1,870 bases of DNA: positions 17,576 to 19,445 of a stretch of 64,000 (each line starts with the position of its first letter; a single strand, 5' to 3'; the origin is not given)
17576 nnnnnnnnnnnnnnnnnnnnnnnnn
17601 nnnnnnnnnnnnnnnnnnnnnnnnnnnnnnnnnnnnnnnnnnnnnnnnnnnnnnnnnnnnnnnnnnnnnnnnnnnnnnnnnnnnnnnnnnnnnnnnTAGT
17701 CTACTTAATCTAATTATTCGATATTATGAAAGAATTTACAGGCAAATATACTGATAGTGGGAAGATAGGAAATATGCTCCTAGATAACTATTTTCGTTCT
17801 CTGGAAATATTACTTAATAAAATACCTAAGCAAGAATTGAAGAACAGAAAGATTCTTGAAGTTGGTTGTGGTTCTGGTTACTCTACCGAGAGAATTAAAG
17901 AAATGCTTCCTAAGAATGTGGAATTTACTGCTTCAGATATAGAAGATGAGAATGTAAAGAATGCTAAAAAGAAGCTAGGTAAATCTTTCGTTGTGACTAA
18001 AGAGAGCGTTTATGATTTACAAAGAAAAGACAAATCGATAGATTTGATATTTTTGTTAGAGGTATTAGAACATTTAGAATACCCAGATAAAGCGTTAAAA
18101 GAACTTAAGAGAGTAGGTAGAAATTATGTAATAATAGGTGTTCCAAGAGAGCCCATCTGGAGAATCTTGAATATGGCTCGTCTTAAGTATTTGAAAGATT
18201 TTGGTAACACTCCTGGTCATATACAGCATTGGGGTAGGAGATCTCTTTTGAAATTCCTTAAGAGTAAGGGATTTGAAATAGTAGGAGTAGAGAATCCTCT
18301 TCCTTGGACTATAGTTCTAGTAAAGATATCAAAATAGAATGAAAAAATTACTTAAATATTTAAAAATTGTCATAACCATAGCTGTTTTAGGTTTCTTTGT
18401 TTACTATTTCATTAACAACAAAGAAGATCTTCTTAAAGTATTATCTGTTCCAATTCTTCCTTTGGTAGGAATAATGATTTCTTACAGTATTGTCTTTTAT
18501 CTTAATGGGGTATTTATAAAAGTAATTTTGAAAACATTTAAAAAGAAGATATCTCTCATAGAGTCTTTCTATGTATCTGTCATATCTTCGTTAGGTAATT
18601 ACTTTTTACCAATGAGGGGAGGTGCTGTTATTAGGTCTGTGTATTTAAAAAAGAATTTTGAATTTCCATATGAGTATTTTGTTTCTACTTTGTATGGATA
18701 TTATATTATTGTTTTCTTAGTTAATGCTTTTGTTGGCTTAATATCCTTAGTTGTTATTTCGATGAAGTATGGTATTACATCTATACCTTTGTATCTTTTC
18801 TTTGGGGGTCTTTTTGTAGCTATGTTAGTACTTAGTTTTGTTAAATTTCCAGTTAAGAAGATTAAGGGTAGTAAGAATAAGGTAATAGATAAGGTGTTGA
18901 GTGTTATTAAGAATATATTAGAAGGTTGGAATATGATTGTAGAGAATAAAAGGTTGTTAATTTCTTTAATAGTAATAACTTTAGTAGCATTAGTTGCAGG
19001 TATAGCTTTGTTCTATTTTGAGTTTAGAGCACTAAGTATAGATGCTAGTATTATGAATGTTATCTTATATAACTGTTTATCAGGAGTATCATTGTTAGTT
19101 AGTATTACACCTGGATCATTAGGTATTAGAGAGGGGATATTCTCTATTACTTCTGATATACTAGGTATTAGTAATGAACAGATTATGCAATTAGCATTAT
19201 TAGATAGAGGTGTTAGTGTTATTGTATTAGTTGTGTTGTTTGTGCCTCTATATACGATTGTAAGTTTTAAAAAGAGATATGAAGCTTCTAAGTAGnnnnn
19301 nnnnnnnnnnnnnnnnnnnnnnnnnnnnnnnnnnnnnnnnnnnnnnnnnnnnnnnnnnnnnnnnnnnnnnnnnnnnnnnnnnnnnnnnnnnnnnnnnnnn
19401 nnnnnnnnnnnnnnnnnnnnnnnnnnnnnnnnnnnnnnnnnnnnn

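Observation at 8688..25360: Composite cell-surface glycan locus combining an ABC-transporter-dependent pathway with a three-component extracytoplasmic glycosylation set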

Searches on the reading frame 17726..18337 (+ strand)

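Call 3: search_protein_families(library=pfam, proteins=[window:17726-18337:+])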
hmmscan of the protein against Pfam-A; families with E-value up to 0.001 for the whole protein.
window:17726-18337:+ (203 aa): 10 families
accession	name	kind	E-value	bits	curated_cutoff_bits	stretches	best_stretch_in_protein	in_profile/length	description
PF08241.18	Methyltransf_11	-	8.9e-17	62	21.2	1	44-132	1-88/95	Methyltransferase domain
PF13649.12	Methyltransf_25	-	4.9e-14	53.2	27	1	43-130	1-92/97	Methyltransferase domain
PF13489.12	Methyltransf_23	-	1.5e-13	51.2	27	1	24-186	7-162/164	Methyltransferase domain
PF08242.18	Methyltransf_12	-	5e-13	50.1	30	1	44-130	1-91/98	Methyltransferase domain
PF13847.12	Methyltransf_31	-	5.1e-12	46.1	27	1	39-133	3-103/145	Methyltransferase domain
PF07021.18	MetW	-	2e-07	31.3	21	1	41-147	15-117/193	Methionine biosynthesis protein MetW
PF05219.18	DREV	-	2.8e-05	23.8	26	1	14-132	67-179/265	DREV methyltransferase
PF05175.20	MTS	-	4.2e-05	23.7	23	1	27-108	21-102/170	Methyltransferase small domain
PF08003.17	Methyltransf_9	-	0.00029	20.3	23.8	1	37-128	113-206/315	Protein of unknown function (DUF1698)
PF01209.24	Ubie_methyltran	-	0.0007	19.4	20.1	1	37-130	45-142/233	ubiE/COQ5 methyltransferase family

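Call 9: search_protein_families(library=ncbifam, proteins=[window:17726-18337:+], max_evalue=0.01)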
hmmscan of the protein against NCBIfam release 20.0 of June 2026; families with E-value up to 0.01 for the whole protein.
window:17726-18337:+ (203 aa): 38 families (the best 25 are shown)
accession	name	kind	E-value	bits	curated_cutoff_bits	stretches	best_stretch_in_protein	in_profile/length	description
TIGR02072.1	BioC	equivalog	9.1e-14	51.8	184.95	1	29-132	23-125/244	malonyl-ACP O-methyltransferase BioC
TIGR01983.1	UbiG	equivalog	2.1e-10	40.3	102.95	1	33-128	43-140/228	bifunctional 2-polyprenyl-6-hydroxyphenol methylase/3-demethylubiquinol 3-O-methyltransferase UbiG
TIGR04290.1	meth_Rta_06860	hypoth_equivalog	4.9e-10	39.2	300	1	30-134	41-146/226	TIGR04290 family methyltransferase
TIGR03587.1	Pse_Me-ase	hypoth_equivalog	2.9e-08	34.1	112.05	1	29-137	33-140/204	pseudaminic acid biosynthesis-associated methylase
NF041255.1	mycofact_MftM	equivalog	3.5e-08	33.1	200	1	39-142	139-244/289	mycofactocin oligosaccharide methyltransferase MftM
NF011650.0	PRK15068.1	equivalog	4.2e-08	32.4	209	1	36-129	119-215/324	tRNA 5-methoxyuridine(34)/uridine 5-oxyacetic acid(34) synthase CmoB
TIGR01934.1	MenG_MenH_UbiE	subfamily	7.6e-08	31.9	158.35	1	35-133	37-135/223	ubiquinone/menaquinone biosynthesis methyltransferase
TIGR02081.1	metW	equivalog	2.1e-07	30.7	189.5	1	40-146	14-116/194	methionine biosynthesis protein MetW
NF008300.0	PRK11088.1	equivalog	3.5e-07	30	303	1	21-110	65-157/272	23S rRNA (guanine(745)-N(1))-methyltransferase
TIGR02021.1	BchM-ChlM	equivalog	5.2e-07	29.3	158.9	1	27-150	42-167/218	magnesium protoporphyrin IX methyltransferase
NF045667.1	MTase_DVU1556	equivalog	5.3e-07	29.3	155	1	39-130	22-110/213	DVU_1556 family methyltransferase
NF001244.0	PRK00216.1-5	equivalog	8.6e-07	28.5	216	1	37-132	46-146/236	bifunctional demethylmenaquinone methyltransferase/2-methoxy-6-polyprenyl-1,4-benzoquinol methylase UbiE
TIGR00452.1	TIGR00452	equivalog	1.7e-06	27.1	275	1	36-130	114-210/316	tRNA 5-methoxyuridine(34)/uridine 5-oxyacetic acid(34) synthase CmoB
NF002463.0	PRK01683.1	equivalog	7e-06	25.8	297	1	28-125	22-114/258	trans-aconitate 2-methyltransferase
NF004452.0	PRK05785.1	equivalog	4.7e-05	23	207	1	30-156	42-165/228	hypothetical protein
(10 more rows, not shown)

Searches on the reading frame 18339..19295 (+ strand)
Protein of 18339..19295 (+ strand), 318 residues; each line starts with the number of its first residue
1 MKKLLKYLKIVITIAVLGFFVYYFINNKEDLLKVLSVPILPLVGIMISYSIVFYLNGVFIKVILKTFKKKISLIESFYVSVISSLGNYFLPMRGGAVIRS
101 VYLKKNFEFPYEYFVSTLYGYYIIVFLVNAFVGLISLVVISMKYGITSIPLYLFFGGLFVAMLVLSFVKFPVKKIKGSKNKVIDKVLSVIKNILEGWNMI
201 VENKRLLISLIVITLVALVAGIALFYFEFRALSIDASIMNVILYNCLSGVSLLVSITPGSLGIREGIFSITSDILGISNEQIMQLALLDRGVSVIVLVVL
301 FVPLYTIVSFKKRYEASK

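Call 3: search_protein_families(library=pfam, proteins=[window:18339-19295:+])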
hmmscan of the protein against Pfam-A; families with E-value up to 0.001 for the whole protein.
window:18339-19295:+ (318 aa): 1 family
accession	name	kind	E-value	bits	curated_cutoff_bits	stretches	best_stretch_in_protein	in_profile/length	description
PF03706.18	LPG_synthase_TM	-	2.6e-31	109.6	33.4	1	11-300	2-301/302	Lysylphosphatidylglycerol synthase TM region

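Call 9: search_protein_families(library=ncbifam, proteins=[window:18339-19295:+], max_evalue=0.01)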
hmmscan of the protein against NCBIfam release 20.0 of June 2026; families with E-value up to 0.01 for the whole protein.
window:18339-19295:+ (318 aa): 2 families
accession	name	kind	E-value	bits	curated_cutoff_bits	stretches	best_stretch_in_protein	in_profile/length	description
TIGR00374.1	TIGR00374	subfamily_domain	6.8e-14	52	43.2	1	14-300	5-305/323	flippase-like domain-containing protein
TIGR03476.1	HpnL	subfamily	1.5e-07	31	195.65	1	12-296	8-306/318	putative membrane protein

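Call 83: search_solved_structures(query=A6, max_evalue=10, show_alignments=1)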
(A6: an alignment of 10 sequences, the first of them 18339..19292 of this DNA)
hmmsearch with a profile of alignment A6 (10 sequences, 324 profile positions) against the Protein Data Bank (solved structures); distinct sequences matched with E-value up to 10: 0.
